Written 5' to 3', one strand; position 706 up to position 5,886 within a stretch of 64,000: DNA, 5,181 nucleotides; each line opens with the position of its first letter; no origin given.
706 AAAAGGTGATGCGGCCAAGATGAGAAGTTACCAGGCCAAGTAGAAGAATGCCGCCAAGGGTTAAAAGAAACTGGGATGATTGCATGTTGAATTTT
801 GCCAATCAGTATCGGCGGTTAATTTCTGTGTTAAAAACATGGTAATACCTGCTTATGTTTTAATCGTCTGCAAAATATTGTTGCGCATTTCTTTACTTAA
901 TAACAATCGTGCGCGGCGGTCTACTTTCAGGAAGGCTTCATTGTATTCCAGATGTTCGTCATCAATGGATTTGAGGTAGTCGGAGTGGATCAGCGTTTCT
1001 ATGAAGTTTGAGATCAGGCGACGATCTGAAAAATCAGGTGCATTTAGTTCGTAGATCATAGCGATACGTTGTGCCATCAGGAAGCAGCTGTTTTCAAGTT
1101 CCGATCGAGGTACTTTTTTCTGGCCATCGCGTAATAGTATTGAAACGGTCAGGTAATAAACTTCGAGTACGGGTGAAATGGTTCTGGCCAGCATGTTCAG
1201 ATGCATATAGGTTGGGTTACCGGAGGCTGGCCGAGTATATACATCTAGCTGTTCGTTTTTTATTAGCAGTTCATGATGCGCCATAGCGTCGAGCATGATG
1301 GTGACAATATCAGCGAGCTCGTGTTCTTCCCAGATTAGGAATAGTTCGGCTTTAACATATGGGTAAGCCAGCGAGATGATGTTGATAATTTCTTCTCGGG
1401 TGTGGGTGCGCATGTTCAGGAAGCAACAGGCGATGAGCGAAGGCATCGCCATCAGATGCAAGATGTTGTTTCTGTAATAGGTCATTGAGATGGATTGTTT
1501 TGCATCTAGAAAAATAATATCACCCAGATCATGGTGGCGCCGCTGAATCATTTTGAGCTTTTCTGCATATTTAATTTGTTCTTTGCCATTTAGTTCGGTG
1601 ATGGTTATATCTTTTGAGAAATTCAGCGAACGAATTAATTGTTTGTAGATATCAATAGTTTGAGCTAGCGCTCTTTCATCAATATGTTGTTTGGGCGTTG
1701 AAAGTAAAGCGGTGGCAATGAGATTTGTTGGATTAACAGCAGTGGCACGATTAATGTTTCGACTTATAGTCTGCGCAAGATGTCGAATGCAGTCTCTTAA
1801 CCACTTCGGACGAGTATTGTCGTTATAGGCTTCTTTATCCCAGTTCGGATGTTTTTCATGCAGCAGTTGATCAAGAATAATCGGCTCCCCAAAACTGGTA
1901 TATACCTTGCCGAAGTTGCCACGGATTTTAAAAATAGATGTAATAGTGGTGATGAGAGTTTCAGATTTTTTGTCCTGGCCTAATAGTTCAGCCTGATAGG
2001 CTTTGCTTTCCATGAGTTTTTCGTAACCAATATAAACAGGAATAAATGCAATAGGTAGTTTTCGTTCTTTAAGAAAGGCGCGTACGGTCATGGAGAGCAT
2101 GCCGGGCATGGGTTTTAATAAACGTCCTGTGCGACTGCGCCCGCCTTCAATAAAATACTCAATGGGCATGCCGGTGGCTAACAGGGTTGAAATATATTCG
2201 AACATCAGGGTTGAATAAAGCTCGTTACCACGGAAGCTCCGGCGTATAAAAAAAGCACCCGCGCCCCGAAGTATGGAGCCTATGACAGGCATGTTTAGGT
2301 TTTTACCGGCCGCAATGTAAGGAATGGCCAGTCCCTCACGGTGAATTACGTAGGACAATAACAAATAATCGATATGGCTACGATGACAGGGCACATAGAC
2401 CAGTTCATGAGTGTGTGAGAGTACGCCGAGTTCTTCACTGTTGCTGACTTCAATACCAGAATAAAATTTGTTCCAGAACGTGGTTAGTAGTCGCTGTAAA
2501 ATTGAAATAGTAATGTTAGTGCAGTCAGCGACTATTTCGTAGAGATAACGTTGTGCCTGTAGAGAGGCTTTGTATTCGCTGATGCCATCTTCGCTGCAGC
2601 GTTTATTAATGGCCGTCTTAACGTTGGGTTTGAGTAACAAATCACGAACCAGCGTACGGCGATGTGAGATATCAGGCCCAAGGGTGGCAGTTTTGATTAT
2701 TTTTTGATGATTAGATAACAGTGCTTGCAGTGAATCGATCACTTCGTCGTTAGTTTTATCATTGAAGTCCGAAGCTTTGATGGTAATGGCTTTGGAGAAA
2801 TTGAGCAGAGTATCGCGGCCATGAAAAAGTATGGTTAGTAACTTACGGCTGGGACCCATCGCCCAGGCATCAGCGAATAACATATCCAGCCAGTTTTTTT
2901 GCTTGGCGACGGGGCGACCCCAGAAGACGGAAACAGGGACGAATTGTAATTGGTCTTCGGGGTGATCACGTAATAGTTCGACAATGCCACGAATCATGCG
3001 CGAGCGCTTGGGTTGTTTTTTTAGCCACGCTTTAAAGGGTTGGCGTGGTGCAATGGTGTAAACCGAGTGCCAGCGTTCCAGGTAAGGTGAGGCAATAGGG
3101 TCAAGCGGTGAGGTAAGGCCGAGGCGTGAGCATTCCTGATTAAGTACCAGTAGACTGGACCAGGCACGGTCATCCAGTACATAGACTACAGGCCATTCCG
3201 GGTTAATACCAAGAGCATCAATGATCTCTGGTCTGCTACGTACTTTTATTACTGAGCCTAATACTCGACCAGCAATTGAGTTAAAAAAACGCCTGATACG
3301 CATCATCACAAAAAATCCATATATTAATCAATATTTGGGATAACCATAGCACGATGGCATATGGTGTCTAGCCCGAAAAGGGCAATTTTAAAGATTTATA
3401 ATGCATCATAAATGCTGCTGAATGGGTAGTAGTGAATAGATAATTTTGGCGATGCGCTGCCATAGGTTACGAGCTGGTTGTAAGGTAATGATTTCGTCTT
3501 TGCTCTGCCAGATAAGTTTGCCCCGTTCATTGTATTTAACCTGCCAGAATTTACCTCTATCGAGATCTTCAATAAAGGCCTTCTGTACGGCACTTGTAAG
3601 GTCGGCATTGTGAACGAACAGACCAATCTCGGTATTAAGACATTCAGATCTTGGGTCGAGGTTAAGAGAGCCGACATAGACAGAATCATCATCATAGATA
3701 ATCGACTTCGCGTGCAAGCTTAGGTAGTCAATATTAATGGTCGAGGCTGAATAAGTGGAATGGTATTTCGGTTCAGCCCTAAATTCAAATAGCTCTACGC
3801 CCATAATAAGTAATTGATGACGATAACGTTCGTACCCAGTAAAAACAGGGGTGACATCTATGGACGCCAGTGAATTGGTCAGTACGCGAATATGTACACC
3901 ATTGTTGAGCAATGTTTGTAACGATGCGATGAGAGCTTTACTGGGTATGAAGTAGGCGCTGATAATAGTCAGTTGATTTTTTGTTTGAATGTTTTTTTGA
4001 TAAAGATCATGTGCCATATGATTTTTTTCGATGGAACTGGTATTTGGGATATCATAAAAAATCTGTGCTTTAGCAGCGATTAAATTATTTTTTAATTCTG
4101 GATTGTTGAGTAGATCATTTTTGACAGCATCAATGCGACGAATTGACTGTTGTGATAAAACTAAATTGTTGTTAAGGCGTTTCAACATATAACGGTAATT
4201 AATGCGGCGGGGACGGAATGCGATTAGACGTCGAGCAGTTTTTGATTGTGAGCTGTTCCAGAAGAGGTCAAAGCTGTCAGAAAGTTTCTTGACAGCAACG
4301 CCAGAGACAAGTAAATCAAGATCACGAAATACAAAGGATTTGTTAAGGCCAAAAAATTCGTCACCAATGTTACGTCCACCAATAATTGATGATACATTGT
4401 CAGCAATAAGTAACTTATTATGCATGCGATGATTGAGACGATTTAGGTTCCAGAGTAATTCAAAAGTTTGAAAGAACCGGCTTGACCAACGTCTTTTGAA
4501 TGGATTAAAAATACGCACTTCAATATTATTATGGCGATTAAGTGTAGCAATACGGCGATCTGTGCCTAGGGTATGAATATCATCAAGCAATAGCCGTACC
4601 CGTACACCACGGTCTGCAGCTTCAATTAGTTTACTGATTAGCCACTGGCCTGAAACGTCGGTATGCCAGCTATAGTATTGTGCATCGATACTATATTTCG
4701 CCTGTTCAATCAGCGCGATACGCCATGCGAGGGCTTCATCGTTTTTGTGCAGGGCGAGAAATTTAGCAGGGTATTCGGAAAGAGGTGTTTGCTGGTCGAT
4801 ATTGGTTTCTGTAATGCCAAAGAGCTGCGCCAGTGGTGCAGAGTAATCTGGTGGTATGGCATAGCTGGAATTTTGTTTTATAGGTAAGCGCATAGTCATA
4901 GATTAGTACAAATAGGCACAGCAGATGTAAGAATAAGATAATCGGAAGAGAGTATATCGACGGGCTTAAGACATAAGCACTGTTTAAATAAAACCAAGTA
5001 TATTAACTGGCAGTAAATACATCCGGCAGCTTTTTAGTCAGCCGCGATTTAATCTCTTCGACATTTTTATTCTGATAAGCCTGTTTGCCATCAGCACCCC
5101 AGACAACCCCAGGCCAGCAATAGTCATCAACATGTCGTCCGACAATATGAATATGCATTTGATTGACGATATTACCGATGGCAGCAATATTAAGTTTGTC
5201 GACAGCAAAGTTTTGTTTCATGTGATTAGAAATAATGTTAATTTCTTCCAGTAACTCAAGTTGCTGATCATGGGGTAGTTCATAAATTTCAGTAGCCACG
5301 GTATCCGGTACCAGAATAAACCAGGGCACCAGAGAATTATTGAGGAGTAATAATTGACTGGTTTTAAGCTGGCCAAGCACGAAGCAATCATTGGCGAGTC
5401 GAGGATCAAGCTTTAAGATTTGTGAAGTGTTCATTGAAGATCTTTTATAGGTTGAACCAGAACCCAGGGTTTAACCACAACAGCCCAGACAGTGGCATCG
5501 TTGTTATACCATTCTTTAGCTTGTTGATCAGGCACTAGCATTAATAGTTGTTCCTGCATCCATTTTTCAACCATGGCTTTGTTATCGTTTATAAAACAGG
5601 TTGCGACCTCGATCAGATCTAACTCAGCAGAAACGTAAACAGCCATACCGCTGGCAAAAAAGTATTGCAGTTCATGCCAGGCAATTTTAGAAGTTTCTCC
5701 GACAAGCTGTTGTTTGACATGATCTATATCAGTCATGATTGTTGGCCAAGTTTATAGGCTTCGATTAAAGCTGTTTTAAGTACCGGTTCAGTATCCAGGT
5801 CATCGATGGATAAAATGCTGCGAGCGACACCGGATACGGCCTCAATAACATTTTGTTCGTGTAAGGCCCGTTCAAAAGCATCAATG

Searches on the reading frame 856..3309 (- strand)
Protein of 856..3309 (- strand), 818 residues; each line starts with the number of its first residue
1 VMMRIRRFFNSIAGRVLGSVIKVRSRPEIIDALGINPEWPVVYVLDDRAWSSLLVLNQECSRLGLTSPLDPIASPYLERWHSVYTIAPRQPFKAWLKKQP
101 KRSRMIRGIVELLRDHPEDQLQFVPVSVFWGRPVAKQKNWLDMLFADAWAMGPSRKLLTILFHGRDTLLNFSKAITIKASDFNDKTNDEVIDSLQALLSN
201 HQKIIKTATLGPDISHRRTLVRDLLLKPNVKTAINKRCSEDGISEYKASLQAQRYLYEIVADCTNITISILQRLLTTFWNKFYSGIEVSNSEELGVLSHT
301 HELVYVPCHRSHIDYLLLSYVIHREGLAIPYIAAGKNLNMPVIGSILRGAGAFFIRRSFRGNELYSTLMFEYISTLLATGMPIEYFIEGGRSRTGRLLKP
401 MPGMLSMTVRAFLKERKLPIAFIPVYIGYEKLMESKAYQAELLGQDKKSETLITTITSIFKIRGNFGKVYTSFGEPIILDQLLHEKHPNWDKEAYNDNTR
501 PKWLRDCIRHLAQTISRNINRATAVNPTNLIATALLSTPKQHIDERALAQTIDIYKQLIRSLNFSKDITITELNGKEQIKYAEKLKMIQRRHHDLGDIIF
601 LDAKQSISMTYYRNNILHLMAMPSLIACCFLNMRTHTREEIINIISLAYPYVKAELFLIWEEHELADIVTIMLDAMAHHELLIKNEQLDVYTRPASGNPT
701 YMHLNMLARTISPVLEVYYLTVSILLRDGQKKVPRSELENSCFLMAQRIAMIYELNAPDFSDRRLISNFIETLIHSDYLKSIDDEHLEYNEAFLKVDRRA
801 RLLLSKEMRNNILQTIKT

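Call 73: search_protein_families(library=ncbifam, proteins=[window:856-3309:-], max_evalue=1e-10)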
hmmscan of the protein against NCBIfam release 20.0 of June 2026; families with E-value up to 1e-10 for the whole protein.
window:856-3309:- (818 aa): 4 families
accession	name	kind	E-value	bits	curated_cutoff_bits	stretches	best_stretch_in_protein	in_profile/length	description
NF003441.0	PRK04974.1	equivalog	1.8e-265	883.3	610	1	2-816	1-812/823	glycerol-3-phosphate 1-O-acyltransferase PlsB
TIGR03703.1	plsB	equivalog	7.4e-254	844.9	618.5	1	21-812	10-799/799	glycerol-3-phosphate 1-O-acyltransferase PlsB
NF002886.0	PRK03355.1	equivalog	2.6e-57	194.9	721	1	208-634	173-599/787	glycerol-3-phosphate 1-O-acyltransferase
NF008883.0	PRK11915.1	equivalog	1.5e-28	99.8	698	1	252-564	66-366/621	lysophospholipid acyltransferase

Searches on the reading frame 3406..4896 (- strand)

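Call 73: search_protein_families(library=ncbifam, proteins=[window:3406-4896:-], max_evalue=1e-10)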
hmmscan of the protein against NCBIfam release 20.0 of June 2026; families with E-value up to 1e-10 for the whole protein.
window:3406-4896:- (496 aa): 4 families
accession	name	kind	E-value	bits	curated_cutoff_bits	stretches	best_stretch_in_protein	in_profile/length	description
TIGR04265.1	bac_cardiolipin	equivalog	2.2e-36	125.8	290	2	51-219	126-283/483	cardiolipin synthase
NF009107.0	PRK12452.1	equivalog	1.5e-25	89.9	787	1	51-215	147-300/509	cardiolipin synthase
NF008427.0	PRK11263.1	equivalog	1.6e-23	83.4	281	1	60-464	25-358/409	cardiolipin synthase ClsB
NF038319.1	DISARM_DrmC_I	equivalog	1.6e-16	60.6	133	0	293-441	94-231/236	DISARM system phospholipase D-like protein DrmC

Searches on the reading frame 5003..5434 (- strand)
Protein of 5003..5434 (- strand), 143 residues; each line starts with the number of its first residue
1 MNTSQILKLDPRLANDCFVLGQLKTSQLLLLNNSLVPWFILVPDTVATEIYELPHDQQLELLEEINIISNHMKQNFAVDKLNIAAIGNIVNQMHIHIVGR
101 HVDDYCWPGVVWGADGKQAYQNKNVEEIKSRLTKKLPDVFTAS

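Call 3: search_protein_families(library=pfam, proteins=[window:5003-5434:-], max_evalue=0.01)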
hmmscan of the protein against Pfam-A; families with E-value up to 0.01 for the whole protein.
window:5003-5434:- (143 aa): 1 family
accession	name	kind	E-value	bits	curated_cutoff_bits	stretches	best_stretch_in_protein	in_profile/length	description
PF01230.28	HIT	-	2.5e-11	44.5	21.5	1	15-101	4-96/98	HIT domain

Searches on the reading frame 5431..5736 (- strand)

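Call 3: search_protein_families(library=pfam, proteins=[window:5431-5736:-], max_evalue=0.01)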
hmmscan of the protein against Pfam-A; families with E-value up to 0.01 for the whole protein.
window:5431-5736:- (101 aa): 1 family
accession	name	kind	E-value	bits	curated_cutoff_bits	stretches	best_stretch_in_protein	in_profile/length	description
PF10052.14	DUF2288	-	6.9e-30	103.5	25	1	7-95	2-90/91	Protein of unknown function (DUF2288)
